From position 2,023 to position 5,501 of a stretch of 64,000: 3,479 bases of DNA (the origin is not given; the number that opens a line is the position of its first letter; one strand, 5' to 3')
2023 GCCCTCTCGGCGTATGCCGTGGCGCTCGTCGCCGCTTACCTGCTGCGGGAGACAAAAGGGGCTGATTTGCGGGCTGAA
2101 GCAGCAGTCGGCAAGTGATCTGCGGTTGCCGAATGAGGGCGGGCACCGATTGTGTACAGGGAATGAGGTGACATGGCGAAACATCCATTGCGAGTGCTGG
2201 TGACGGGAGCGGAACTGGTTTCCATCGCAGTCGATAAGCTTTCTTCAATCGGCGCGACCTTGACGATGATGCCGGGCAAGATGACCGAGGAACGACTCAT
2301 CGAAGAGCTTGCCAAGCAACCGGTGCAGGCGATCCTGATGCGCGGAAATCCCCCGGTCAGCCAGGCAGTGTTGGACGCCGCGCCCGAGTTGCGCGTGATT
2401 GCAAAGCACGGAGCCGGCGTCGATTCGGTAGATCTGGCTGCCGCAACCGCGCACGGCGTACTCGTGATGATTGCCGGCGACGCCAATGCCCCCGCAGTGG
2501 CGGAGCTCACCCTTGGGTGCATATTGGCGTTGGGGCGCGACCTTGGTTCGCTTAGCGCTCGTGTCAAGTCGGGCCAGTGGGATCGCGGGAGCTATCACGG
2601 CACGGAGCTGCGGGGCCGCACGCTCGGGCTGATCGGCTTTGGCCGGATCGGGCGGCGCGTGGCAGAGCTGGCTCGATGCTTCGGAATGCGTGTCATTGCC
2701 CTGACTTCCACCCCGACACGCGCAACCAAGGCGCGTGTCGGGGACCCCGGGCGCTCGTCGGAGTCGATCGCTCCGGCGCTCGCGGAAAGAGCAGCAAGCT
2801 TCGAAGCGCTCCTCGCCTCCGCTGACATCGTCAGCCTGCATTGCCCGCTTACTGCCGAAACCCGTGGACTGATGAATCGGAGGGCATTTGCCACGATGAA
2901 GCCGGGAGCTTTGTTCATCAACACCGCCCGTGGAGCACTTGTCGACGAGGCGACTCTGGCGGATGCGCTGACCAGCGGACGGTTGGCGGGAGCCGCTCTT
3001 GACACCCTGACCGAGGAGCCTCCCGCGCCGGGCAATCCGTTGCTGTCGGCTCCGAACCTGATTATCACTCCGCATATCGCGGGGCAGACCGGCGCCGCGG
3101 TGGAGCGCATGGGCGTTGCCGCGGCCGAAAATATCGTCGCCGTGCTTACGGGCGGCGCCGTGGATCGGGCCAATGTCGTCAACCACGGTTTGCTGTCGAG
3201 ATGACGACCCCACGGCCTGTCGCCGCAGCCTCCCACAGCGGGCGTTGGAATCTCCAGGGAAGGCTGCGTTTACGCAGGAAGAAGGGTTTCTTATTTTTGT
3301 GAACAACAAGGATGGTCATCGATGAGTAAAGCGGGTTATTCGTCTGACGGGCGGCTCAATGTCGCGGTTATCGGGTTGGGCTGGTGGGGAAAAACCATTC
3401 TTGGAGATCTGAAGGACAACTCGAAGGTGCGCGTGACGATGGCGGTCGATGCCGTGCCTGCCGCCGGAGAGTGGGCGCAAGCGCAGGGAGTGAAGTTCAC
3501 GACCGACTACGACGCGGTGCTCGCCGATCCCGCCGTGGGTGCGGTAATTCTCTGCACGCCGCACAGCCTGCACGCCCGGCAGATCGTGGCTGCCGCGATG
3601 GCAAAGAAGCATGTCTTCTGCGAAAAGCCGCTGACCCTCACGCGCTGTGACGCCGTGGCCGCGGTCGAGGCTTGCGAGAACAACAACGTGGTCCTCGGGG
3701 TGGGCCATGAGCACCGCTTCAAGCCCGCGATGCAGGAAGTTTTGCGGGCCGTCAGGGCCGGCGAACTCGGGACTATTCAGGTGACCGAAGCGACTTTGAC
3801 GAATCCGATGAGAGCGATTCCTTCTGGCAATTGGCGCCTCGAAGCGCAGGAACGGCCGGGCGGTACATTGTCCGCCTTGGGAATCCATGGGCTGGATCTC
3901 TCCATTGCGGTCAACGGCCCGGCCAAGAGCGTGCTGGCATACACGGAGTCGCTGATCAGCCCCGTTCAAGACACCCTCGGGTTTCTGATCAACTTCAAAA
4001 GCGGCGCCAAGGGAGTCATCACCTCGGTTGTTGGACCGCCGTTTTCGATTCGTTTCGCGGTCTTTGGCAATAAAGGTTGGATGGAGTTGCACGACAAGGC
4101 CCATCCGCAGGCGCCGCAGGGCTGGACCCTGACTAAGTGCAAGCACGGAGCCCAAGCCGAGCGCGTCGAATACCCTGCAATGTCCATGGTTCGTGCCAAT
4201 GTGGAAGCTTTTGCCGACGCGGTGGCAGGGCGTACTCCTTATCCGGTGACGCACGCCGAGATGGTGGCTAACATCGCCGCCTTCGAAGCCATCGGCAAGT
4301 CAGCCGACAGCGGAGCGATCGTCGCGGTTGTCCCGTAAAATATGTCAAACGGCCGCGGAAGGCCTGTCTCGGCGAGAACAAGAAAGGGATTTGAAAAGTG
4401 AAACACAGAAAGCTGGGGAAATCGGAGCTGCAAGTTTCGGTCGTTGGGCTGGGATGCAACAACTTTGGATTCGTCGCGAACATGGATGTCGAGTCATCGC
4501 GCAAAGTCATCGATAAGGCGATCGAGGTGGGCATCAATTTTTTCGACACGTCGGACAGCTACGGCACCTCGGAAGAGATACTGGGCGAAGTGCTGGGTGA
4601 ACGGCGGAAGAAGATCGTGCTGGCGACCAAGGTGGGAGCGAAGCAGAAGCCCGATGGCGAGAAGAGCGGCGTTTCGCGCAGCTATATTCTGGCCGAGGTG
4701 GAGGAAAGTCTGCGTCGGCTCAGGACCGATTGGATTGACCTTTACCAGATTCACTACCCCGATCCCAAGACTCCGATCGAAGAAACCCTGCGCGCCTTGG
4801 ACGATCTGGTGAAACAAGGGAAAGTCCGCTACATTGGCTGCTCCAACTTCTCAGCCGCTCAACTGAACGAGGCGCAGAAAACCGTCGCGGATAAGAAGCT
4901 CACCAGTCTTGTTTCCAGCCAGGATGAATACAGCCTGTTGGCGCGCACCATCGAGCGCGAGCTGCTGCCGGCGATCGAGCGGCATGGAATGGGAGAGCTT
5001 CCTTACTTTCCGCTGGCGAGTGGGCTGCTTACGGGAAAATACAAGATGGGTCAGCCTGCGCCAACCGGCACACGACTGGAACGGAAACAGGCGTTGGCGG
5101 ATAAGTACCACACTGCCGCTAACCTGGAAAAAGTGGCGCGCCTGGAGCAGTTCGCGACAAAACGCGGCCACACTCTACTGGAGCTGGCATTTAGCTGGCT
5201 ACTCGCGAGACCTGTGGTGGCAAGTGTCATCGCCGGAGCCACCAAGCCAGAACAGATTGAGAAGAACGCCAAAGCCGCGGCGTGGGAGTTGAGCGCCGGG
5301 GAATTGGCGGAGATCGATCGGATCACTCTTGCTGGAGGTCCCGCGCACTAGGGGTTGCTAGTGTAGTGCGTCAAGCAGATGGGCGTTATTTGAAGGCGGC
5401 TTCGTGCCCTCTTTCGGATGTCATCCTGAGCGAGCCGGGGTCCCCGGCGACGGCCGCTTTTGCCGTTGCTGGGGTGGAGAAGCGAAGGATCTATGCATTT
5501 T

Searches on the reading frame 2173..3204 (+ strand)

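Call 7: search_protein_families(library=pfam, proteins=[window:2173-3204:+])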
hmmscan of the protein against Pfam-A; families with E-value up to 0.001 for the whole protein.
window:2173-3204:+ (343 aa): 3 families
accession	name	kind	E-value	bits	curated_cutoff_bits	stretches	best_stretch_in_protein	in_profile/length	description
PF02826.25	2-Hacid_dh_C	-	3.7e-59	199.5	25.1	1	115-303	2-178/178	D-isomer specific 2-hydroxyacid dehydrogenase, NAD binding domain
PF00389.36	2-Hacid_dh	-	2.8e-26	92.2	24.6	1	32-331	24-130/134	D-isomer specific 2-hydroxyacid dehydrogenase, catalytic domain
PF03446.21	NAD_binding_2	-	0.00013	22.5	21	0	151-267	2-108/161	NAD binding domain of 6-phosphogluconate dehydrogenase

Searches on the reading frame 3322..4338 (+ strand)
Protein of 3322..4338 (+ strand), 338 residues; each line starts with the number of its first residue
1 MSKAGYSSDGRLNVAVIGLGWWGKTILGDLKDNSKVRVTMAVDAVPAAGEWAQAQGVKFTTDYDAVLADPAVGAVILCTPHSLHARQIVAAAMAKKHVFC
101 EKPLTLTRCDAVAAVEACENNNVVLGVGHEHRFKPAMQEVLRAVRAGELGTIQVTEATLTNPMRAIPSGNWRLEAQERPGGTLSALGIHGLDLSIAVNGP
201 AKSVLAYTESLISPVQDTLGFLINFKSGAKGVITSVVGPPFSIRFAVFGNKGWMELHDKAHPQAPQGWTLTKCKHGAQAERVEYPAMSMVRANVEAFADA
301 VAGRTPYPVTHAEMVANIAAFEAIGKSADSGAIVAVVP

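Call 7: search_protein_families(library=pfam, proteins=[window:3322-4338:+])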
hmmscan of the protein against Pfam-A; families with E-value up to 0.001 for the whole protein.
window:3322-4338:+ (338 aa): 4 families
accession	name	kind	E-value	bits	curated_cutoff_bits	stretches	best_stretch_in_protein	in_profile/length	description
PF01408.29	GFO_IDH_MocA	-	4.1e-23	82.8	24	1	12-129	1-120/120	Oxidoreductase family, NAD-binding Rossmann fold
PF22725.1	GFO_IDH_MocA_C3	-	2.4e-17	63.5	27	1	138-254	2-123/124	GFO/IDH/MocA C-terminal domain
PF02894.22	GFO_IDH_MocA_C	-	1.1e-12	48.7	22.9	1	143-335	3-217/218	Oxidoreductase family, C-terminal alpha/beta domain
PF18463.6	PCSK9_C3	-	0.00051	20.6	26.7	0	263-280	24-41/74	Proprotein convertase subtilisin-like/kexin type 9 C-terminal domain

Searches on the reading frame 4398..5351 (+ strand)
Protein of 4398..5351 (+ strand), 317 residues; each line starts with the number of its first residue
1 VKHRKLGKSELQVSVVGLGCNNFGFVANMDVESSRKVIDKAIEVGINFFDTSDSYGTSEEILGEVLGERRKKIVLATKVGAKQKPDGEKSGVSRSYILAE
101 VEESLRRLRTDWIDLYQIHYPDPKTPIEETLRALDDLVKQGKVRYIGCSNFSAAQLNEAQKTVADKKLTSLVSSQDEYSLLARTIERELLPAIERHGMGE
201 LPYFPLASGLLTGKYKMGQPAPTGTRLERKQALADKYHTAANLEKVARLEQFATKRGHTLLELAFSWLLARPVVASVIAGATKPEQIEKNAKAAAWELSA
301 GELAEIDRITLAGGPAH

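Call 7: search_protein_families(library=pfam, proteins=[window:4398-5351:+])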
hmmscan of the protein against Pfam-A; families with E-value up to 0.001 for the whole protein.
window:4398-5351:+ (317 aa): 1 family
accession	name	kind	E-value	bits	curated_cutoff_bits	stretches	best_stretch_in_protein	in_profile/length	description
PF00248.27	Aldo_ket_red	-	1.5e-77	261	24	1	16-309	2-289/291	Aldo/keto reductase family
